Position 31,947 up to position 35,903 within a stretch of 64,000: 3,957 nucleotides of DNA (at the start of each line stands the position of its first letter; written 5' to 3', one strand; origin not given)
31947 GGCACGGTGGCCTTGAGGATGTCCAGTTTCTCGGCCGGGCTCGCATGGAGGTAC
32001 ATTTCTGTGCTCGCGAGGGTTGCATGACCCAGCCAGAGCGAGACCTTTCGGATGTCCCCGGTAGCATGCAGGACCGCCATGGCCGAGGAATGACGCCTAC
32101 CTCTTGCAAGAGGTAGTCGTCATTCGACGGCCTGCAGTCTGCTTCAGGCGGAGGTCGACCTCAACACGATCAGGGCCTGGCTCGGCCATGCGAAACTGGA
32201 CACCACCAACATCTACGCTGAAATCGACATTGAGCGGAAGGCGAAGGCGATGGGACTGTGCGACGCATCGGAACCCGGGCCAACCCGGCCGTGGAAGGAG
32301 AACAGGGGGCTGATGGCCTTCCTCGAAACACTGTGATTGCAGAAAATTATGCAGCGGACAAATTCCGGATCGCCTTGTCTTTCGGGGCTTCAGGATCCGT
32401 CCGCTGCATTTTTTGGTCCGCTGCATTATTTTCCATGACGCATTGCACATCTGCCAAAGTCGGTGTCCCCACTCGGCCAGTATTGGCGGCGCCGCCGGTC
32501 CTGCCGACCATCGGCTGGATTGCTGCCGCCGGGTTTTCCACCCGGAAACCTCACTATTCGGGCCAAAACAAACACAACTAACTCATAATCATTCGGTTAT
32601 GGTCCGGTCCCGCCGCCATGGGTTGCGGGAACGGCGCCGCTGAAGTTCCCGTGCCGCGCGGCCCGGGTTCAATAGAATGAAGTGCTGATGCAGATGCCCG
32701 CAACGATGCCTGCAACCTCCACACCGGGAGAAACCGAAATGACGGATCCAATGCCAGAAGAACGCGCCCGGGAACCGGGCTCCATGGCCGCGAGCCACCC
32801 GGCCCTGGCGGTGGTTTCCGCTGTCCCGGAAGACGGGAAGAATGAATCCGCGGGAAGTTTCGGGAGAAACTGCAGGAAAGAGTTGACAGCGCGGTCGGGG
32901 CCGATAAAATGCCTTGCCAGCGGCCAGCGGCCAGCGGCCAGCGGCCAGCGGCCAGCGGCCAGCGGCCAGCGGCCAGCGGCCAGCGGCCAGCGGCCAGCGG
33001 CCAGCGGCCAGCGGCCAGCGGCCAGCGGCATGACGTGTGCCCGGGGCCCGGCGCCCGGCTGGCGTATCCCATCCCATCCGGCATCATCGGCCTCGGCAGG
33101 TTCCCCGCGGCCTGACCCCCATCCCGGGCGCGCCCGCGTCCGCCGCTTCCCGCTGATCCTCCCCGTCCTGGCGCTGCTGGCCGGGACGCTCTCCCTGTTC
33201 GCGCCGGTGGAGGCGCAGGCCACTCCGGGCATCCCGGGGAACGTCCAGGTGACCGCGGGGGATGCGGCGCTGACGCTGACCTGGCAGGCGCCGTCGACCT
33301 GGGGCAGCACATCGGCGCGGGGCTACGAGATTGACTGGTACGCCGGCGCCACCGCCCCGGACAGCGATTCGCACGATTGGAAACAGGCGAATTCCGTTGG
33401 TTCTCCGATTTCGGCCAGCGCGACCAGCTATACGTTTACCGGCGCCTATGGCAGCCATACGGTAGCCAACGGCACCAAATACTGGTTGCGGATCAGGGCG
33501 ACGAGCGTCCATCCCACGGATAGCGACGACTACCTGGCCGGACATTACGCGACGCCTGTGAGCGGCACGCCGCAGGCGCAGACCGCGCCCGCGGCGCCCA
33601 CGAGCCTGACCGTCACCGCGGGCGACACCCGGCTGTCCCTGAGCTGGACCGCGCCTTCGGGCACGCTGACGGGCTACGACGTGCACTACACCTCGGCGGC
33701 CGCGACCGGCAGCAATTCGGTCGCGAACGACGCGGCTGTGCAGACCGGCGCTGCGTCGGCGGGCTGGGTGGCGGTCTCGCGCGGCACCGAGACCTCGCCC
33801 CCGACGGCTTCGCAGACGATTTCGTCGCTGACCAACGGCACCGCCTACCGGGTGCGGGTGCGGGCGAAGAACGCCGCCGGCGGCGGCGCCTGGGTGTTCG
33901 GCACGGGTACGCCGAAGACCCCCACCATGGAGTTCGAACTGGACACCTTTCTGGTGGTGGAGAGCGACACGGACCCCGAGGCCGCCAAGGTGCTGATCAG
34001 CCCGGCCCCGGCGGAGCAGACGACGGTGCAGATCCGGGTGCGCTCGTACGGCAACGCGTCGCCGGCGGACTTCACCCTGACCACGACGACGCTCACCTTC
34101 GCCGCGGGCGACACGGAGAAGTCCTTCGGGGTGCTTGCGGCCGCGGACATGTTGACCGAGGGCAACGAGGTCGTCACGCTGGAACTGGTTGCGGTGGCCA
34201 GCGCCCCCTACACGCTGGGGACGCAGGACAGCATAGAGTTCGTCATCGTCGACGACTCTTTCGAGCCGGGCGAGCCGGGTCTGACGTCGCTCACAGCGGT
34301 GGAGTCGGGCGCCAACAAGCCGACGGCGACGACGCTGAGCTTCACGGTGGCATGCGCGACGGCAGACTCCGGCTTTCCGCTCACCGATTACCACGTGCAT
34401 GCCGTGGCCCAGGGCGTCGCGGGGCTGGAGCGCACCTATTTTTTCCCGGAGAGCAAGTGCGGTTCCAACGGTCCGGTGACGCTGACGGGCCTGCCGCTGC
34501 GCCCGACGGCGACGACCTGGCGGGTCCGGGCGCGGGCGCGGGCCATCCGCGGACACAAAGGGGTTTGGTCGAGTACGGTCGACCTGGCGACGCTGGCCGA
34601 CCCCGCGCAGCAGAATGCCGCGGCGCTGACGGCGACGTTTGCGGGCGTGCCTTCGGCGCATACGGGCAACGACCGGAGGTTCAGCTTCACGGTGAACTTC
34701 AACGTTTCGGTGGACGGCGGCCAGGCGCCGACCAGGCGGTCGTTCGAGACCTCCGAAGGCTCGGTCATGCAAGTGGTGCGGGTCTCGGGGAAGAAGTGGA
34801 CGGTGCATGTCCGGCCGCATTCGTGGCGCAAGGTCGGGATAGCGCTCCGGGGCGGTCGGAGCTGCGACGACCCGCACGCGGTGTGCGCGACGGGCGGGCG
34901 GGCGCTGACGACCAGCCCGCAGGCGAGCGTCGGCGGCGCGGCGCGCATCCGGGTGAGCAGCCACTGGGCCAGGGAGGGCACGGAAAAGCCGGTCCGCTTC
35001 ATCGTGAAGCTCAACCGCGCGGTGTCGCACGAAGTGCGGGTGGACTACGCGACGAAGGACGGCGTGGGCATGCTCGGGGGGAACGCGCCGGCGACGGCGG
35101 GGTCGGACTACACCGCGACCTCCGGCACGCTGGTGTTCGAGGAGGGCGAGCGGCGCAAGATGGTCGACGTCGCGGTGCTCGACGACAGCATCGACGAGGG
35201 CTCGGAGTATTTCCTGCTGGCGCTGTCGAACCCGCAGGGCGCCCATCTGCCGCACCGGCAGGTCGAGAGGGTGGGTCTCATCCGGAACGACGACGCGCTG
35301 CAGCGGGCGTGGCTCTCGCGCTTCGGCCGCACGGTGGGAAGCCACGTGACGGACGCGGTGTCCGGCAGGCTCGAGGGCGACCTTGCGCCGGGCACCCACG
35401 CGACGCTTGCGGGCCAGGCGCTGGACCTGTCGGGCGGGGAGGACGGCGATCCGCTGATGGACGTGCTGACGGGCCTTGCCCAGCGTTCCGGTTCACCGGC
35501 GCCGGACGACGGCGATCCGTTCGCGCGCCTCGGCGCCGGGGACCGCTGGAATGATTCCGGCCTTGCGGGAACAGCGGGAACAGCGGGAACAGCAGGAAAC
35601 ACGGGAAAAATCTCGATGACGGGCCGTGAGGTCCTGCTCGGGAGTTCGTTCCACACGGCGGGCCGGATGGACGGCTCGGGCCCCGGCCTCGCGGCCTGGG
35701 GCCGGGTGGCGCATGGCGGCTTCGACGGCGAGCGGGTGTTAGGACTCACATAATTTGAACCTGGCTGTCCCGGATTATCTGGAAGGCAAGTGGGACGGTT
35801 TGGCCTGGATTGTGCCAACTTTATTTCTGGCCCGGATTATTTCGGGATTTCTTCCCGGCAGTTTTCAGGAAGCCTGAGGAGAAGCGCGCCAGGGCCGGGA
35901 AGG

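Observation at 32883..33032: Second copy of the switch: (GCCAGCG)16 ending directly at the conserved ATG of adhesin 2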

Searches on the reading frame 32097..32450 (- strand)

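Call 13: search_protein_families(library=pfam, proteins=[window:32097-32450:-], max_evalue=0.01)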
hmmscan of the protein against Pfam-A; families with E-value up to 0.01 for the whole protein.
window:32097-32450:- (117 aa): 1 family
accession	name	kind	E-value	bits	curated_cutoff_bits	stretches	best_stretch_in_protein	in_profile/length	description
PF10211.14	Ax_dynein_light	-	0.0012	19.4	26.4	1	19-44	44-69/187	Axonemal dynein light chain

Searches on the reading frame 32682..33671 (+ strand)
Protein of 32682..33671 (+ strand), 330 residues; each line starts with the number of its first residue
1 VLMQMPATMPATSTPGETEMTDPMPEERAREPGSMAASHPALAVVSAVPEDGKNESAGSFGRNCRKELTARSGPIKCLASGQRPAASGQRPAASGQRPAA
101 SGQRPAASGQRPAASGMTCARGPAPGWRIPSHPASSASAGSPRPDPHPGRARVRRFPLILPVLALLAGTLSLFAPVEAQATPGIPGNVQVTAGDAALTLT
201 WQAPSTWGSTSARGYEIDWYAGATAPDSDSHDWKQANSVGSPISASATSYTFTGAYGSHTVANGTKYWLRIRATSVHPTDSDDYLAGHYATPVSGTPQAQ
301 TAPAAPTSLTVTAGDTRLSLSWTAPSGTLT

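Call 21: find_homologous_proteins(query=window:32682-33671:+, max_evalue=0.001)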
Query window:32682-33671:+ (330 aa): 36 proteins with E <= 0.001 among 8000 candidates.
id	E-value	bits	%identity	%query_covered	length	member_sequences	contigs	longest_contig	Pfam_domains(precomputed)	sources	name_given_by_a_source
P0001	2.3e-35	141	52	48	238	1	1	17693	-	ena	-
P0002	4.9e-35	140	47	59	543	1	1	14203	PF00041.28,PF16656.12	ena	-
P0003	5.1e-31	126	39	81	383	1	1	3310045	PF00041.28,PF16656.12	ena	-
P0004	3.5e-24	104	78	24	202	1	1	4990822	-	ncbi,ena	-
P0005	1.1e-22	99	57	25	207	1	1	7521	-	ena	-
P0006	2.9e-21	94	80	16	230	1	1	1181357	-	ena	-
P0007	1.6e-20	92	34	45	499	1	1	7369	PF12733.14,PF00041.28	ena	-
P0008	3.4e-20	91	40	36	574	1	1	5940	PF25059.2,PF00041.28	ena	-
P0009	2.3e-18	85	66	23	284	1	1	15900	-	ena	-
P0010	3.4e-16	78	68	19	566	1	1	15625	-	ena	-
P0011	1.5e-14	72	57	33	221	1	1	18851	-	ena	-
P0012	4.7e-13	67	68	22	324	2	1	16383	-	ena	-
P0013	5.2e-12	64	97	12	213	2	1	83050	-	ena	-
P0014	8.1e-12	63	68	12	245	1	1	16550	-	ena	-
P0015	3.0e-11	61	38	44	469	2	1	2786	PF28033.1,PF25059.2,PF23376.2,PF25788.3,PF24489.2,PF25814.2,PF16794.12,PF00041.28,PF10179.16,PF16656.12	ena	-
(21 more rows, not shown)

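Call 24: find_encoding_contigs(protein=P0004, flank=6000, max_places=4)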
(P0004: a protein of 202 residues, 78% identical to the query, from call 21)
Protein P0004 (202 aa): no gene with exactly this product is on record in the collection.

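Call 25: find_encoding_contigs(protein=P0003, flank=6000, max_places=4)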
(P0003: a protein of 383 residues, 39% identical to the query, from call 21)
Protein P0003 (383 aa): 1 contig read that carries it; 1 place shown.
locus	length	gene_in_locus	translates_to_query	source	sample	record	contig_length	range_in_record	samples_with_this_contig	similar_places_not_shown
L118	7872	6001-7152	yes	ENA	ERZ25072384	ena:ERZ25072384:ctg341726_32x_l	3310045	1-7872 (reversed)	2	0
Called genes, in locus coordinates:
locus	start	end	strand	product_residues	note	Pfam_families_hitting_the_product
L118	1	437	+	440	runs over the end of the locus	-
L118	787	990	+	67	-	-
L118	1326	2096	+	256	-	-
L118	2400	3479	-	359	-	PF14350:Beta_protein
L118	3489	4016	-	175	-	PF06114:Peptidase_M78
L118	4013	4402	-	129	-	-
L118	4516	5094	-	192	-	-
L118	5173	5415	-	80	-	-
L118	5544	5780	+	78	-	-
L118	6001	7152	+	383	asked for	PF00041:fn3, PF16656:Pur_ac_phosph_N (faint), PF00041:fn3 (weak)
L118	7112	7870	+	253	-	?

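Call 26: find_encoding_contigs(protein=P0002, flank=6000, max_places=4)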
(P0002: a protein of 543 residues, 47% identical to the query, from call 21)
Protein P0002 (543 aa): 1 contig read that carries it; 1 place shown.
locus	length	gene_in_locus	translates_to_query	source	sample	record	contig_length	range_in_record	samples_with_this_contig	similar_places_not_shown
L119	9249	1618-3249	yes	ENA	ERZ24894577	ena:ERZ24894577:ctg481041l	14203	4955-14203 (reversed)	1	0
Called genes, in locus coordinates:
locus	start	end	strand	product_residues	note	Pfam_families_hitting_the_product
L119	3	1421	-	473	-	?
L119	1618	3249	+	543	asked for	PF00041:fn3, PF16656:Pur_ac_phosph_N (weak)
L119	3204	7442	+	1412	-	PF20579:LapA (faint), PF03160:Calx-beta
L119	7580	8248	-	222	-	-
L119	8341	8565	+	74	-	-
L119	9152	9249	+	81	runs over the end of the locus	-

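Call 41: find_encoding_contigs(protein=P0011, flank=3000, max_places=3)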
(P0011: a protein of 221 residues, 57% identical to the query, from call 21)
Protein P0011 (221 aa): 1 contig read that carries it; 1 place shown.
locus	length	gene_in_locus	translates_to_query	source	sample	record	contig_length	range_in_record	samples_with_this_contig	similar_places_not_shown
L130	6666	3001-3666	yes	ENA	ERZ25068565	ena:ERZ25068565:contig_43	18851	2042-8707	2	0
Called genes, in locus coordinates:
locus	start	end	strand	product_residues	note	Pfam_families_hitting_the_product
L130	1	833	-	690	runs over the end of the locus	PF13604:AAA_30, PF01443:Viral_helicase1 (faint)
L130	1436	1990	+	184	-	-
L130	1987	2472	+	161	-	-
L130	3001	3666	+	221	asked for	-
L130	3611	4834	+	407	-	PF03160:Calx-beta (weak)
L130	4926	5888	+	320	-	PF12733:Cadherin-like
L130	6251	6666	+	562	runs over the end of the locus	PF03160:Calx-beta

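Call 42: find_encoding_contigs(protein=P0007, flank=3000, max_places=3)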
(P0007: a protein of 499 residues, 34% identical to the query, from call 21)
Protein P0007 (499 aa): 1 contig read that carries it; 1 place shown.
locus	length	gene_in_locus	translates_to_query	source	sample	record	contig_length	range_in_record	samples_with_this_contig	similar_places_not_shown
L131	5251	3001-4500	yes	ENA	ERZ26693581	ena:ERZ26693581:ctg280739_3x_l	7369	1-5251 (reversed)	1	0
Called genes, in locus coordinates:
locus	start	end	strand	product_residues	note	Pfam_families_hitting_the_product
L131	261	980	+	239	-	-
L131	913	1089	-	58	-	-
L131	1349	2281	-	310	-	PF00126:HTH_1, PF03466:LysR_substrate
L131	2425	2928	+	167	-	-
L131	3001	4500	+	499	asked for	PF12733:Cadherin-like, PF00041:fn3 (faint)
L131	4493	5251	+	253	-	?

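Call 43: find_encoding_contigs(protein=P0005, flank=3000, max_places=3)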
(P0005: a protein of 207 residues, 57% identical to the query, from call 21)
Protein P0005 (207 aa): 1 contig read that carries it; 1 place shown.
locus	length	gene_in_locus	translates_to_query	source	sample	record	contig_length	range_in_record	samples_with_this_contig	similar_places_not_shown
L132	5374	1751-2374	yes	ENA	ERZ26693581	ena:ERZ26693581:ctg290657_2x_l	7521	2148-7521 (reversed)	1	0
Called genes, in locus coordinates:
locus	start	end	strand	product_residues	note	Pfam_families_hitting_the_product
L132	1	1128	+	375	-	?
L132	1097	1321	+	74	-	PF13368:Toprim_C_rpt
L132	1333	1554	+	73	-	-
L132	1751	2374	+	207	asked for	-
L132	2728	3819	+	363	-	PF01738:DLH, PF00326:Peptidase_S9 (faint), PF07859:Abhydrolase_3 (faint)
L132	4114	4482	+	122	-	-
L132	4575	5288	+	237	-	PF12762:DDE_Tnp_IS1595, PF25678:DUF7946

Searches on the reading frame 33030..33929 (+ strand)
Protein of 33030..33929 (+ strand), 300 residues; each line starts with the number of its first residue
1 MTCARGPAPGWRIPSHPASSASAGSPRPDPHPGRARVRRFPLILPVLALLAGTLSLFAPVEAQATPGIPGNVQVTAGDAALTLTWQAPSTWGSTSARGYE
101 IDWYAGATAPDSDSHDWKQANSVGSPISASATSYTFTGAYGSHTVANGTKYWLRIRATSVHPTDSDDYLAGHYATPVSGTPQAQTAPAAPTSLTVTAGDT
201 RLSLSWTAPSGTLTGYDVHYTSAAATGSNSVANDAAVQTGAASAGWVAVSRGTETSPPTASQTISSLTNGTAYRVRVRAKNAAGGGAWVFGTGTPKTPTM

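Call 62: find_homologous_proteins(query=window:33030-33929:+, max_evalue=0.00001)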
Query window:33030-33929:+ (300 aa): 65 proteins with E <= 0.00001 among 8000 candidates.
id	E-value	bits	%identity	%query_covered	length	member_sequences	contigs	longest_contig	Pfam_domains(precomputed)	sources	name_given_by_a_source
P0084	2.9e-102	360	45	83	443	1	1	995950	PF01108.24,PF25059.2,PF00041.28,PF16656.12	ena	-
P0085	9.0e-68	247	52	56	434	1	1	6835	PF00041.28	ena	-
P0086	7.7e-67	244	45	76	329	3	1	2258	PF01108.24,PF00041.28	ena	-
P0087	4.0e-58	215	46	77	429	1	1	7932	PF00041.28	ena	-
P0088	8.7e-58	214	62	40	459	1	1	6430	PF03160.21,PF00041.28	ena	-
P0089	1.9e-56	210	57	50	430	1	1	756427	PF01108.24,PF25059.2,PF00041.28,PF16656.12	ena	-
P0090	7.1e-53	198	53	49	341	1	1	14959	PF00041.28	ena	-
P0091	5.6e-49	185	50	48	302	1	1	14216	PF01108.24,PF25059.2,PF00041.28,PF16656.12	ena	-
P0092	1.4e-46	178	39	77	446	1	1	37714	PF25059.2,PF00041.28,PF16656.12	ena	-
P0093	7.0e-45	172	41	80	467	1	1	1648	PF28033.1,PF21605.4,PF01108.24,PF25059.2,PF00041.28,PF16656.12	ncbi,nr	ncbi:MAG: fibronectin type III domain-containing protein, partial [Chloroflexi bacterium]|nr:fibrone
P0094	6.5e-42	162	42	100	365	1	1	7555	PF00041.28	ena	-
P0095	6.4e-40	156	66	38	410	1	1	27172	PF00041.28,PF16656.12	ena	-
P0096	7.2e-40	155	46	78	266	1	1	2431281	PF01108.24,PF00041.28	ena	-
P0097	1.5e-39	154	73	36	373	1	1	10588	PF00041.28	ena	-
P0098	5.7e-39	153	57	37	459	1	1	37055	PF25059.2,PF00041.28,PF16656.12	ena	-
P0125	7.0e-22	96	61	22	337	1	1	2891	PF00041.28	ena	-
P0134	3.5e-19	88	41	39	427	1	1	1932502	PF00041.28,PF16656.12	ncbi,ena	-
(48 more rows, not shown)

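Call 70: find_encoding_contigs(protein=P0134, flank=1500, max_places=4)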
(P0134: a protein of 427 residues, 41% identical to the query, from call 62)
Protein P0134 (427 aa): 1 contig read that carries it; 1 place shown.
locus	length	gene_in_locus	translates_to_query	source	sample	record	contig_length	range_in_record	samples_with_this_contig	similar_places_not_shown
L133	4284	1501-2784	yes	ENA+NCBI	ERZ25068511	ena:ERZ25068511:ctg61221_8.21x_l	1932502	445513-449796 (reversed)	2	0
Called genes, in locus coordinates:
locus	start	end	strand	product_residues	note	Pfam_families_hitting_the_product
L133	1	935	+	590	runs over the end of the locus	PF00353:HemolysinCabind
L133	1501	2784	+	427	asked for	PF00041:fn3 (weak), PF16656:Pur_ac_phosph_N (faint)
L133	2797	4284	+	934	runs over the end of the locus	PF12733:Cadherin-like, PF03160:Calx-beta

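Call 71: find_encoding_contigs(protein=P0125, flank=1500, max_places=4)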
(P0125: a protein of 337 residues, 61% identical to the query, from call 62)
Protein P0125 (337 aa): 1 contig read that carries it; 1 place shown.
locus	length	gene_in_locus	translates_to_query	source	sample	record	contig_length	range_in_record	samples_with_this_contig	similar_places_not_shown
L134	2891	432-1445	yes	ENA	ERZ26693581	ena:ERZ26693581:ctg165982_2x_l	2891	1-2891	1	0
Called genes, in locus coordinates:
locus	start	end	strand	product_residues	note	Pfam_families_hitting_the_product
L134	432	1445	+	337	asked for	PF00041:fn3 (weak)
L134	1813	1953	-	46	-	-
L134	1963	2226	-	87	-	-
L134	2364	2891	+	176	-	?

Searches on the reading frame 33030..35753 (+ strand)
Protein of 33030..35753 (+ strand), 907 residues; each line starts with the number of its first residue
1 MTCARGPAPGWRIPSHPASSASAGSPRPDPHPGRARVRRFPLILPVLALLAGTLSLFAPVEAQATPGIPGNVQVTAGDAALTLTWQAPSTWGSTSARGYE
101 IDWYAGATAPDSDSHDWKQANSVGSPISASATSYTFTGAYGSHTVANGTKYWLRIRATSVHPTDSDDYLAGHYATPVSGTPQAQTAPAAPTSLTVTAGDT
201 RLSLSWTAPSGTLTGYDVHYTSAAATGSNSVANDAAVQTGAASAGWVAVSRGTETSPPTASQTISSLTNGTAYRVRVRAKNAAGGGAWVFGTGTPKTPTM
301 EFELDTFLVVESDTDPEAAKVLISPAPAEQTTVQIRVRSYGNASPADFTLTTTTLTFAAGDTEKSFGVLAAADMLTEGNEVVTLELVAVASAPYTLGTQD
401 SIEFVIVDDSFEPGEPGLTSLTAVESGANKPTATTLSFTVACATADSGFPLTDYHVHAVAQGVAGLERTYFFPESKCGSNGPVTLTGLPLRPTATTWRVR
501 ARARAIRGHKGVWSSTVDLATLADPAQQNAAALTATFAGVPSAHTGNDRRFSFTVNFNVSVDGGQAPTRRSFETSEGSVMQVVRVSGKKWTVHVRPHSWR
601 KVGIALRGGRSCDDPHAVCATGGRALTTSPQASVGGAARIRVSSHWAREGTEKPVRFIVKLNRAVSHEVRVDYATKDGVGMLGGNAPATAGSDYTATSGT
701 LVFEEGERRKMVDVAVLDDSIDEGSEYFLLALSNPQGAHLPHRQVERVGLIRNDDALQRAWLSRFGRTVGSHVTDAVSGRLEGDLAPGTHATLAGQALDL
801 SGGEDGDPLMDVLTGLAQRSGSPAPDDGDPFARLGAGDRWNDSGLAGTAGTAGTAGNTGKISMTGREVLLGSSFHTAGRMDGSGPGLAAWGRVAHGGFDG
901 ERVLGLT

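Call 13: search_protein_families(library=pfam, proteins=[window:33030-35753:+], max_evalue=0.01)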
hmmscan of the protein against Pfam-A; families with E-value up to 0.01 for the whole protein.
window:33030-35753:+ (907 aa): 5 families
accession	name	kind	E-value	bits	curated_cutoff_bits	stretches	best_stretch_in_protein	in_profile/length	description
PF03160.20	Calx-beta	-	7.7e-23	81.2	27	2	657-738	26-100/119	Calx-beta domain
PF00041.27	fn3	-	6e-18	65.3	25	2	189-288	2-77/84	Fibronectin type III domain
PF01108.23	Tissue_fac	-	0.0003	21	27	0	181-284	16-103/107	Tissue factor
PF25059.1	FN3_DSCAM-DSCAML_C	-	0.00059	20.6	39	1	244-285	33-70/89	DSCAM/DSCAML C-terminal Fn3-like domain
PF16656.11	Pur_ac_phosph_N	-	0.0039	18.1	30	1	192-282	5-83/93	Purple acid Phosphatase, N-terminal domain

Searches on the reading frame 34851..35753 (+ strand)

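Call 47: search_protein_families(library=ncbifam, proteins=[window:34851-35753:+], max_evalue=1)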
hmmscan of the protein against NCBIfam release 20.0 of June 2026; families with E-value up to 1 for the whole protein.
window:34851-35753:+ (300 aa): 1 family
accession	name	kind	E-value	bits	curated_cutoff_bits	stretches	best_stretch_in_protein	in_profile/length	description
TIGR00845.1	caca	equivalog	5.6e-11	41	679.85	1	57-131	423-489/921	sodium/calcium exchanger 1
